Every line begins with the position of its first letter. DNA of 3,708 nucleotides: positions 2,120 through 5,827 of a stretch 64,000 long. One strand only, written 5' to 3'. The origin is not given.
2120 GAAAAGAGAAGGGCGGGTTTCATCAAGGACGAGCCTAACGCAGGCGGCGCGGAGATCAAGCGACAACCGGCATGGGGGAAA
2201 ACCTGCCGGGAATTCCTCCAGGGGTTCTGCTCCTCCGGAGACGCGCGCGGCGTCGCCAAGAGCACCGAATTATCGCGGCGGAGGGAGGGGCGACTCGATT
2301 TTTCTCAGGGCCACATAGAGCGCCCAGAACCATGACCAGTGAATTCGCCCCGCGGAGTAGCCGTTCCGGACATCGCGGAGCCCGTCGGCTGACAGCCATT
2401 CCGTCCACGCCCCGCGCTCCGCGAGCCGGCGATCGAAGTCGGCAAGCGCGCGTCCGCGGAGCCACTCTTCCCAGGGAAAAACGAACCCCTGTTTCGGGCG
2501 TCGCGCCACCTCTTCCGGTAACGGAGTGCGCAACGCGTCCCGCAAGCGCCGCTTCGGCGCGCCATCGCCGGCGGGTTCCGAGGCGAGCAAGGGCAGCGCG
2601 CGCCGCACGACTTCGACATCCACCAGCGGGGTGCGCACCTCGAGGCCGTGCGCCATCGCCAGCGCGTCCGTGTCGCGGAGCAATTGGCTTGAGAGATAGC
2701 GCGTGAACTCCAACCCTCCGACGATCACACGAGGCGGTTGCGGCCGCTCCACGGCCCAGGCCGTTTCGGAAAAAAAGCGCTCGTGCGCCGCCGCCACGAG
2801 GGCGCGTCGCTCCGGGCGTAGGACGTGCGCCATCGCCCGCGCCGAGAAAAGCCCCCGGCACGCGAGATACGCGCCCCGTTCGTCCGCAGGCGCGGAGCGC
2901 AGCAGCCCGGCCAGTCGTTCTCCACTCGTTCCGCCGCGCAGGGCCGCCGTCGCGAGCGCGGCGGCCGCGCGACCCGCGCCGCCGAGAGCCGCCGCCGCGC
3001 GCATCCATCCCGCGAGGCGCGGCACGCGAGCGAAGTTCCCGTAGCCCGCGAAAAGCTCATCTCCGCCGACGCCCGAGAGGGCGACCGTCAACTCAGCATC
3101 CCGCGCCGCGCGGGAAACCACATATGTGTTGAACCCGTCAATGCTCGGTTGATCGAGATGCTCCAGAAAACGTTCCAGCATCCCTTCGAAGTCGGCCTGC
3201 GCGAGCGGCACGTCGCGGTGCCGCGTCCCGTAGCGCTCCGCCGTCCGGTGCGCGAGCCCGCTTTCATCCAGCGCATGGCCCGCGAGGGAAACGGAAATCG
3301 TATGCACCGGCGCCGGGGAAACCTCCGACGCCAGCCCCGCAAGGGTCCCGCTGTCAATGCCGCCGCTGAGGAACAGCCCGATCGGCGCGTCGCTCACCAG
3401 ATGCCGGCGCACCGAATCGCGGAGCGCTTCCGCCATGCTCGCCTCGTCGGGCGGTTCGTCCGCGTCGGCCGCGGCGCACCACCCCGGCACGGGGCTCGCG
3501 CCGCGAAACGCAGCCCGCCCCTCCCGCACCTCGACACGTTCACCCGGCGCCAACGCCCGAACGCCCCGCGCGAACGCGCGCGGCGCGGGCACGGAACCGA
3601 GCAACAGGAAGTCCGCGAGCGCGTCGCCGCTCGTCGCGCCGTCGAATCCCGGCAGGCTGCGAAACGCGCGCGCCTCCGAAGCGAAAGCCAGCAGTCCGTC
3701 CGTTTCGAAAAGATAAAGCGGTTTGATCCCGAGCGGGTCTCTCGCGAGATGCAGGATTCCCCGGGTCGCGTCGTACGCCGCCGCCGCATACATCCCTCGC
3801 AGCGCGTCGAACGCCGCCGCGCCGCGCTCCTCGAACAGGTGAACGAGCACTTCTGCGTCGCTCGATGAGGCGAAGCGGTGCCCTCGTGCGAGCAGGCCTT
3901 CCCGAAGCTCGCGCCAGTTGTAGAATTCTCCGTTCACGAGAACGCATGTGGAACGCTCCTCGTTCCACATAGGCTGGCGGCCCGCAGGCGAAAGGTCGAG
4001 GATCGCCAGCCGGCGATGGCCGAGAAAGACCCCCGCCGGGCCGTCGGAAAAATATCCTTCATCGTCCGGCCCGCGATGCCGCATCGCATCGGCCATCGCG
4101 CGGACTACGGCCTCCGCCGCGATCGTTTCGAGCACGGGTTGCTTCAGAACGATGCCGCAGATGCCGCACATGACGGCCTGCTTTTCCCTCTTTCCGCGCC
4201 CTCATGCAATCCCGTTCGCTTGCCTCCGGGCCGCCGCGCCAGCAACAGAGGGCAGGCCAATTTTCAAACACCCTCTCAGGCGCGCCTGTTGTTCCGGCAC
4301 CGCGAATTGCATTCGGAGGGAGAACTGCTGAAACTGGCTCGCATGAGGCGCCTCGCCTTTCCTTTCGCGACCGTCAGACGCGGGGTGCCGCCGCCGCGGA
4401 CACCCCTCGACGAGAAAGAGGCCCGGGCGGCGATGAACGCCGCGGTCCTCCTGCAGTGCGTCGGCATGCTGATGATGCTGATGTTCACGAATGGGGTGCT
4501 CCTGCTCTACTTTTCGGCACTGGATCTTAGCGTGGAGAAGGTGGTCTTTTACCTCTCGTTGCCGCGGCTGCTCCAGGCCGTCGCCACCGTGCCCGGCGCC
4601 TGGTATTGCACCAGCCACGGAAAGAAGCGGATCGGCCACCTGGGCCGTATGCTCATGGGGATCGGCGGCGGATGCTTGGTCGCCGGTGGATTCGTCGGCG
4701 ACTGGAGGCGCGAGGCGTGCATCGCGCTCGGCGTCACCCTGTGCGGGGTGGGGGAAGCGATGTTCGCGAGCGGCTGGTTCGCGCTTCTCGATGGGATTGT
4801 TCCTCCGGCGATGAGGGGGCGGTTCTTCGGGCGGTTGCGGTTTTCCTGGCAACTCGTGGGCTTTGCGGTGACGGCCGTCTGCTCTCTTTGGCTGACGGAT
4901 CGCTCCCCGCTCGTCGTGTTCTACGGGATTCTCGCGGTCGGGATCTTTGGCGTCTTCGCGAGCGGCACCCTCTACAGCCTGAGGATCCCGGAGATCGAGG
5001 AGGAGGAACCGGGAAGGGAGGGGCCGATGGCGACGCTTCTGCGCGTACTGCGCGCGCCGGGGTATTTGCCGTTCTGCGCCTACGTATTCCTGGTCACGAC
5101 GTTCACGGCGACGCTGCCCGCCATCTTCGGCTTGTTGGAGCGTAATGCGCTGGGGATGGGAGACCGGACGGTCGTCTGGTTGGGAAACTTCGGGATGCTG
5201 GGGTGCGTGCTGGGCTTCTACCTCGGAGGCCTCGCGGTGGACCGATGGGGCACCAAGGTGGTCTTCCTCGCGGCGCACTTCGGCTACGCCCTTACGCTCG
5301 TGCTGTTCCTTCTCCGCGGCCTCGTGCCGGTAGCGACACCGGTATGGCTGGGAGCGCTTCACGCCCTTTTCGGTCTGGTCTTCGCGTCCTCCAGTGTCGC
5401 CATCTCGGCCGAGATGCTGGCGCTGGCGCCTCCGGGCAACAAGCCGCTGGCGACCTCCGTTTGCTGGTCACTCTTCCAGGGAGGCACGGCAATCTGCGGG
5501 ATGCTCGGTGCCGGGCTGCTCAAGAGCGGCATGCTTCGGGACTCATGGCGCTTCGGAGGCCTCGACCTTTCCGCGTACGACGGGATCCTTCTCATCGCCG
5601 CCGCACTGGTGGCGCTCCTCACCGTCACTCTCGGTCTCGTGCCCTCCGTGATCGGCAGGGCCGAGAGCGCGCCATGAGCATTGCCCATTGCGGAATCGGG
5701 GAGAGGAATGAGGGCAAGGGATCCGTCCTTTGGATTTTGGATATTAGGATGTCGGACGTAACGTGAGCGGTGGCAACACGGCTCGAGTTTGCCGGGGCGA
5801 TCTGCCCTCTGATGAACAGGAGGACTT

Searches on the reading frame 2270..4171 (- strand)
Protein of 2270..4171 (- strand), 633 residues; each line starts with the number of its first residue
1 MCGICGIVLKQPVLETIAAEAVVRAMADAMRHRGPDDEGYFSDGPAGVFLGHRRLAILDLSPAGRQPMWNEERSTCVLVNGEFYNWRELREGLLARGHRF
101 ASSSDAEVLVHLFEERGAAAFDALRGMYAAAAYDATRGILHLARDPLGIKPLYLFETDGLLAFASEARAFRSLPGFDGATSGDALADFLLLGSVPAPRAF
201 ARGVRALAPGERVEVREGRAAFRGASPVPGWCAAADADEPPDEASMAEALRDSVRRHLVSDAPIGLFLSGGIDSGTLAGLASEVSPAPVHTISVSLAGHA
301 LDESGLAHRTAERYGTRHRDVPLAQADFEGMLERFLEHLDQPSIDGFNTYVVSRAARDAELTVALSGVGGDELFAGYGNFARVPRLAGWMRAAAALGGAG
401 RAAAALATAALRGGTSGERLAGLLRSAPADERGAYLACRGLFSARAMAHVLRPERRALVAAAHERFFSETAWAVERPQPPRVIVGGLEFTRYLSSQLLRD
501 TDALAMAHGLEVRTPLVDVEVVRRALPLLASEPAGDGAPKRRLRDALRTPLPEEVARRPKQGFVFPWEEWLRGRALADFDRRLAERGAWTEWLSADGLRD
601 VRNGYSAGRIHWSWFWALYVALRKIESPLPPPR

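Call 17: search_protein_families(library=pfam, proteins=[window:2270-4171:-], max_evalue=0.001)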
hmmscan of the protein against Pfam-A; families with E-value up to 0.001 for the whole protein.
window:2270-4171:- (633 aa): 3 families
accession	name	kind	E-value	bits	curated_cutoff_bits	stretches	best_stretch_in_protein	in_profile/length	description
PF00733.27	Asn_synthase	-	3.1e-64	218.3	21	1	247-607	3-333/354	Asparagine synthase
PF13537.11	GATase_7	-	3.7e-37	127.5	25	1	52-171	1-122/123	Glutamine amidotransferase domain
PF13522.11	GATase_6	-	1.9e-35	122.2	27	1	35-166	1-130/130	Glutamine amidotransferase domain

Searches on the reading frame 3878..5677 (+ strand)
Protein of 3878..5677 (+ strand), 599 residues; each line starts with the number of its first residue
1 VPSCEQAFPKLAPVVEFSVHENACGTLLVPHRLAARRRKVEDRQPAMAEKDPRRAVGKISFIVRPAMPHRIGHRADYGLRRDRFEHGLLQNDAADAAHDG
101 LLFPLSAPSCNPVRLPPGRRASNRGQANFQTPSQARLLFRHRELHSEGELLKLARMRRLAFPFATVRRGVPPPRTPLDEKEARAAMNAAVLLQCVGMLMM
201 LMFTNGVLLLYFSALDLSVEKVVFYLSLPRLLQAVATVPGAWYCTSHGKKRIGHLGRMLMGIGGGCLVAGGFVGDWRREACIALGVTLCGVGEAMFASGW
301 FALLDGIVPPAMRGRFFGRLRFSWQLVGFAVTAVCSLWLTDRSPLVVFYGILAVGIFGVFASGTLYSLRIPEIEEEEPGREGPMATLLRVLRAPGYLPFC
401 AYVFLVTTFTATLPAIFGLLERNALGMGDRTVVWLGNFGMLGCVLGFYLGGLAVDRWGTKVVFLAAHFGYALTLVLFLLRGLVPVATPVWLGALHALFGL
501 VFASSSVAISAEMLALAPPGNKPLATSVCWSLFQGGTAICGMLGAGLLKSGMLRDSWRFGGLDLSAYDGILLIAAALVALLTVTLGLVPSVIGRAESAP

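Call 17: search_protein_families(library=pfam, proteins=[window:3878-5677:+], max_evalue=0.001)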
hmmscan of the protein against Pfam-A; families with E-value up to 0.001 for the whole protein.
window:3878-5677:+ (599 aa): 1 family
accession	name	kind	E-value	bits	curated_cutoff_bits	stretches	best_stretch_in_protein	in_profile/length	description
PF07690.21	MFS_1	-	5.2e-18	65.5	33.4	2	197-539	7-345/347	Major Facilitator Superfamily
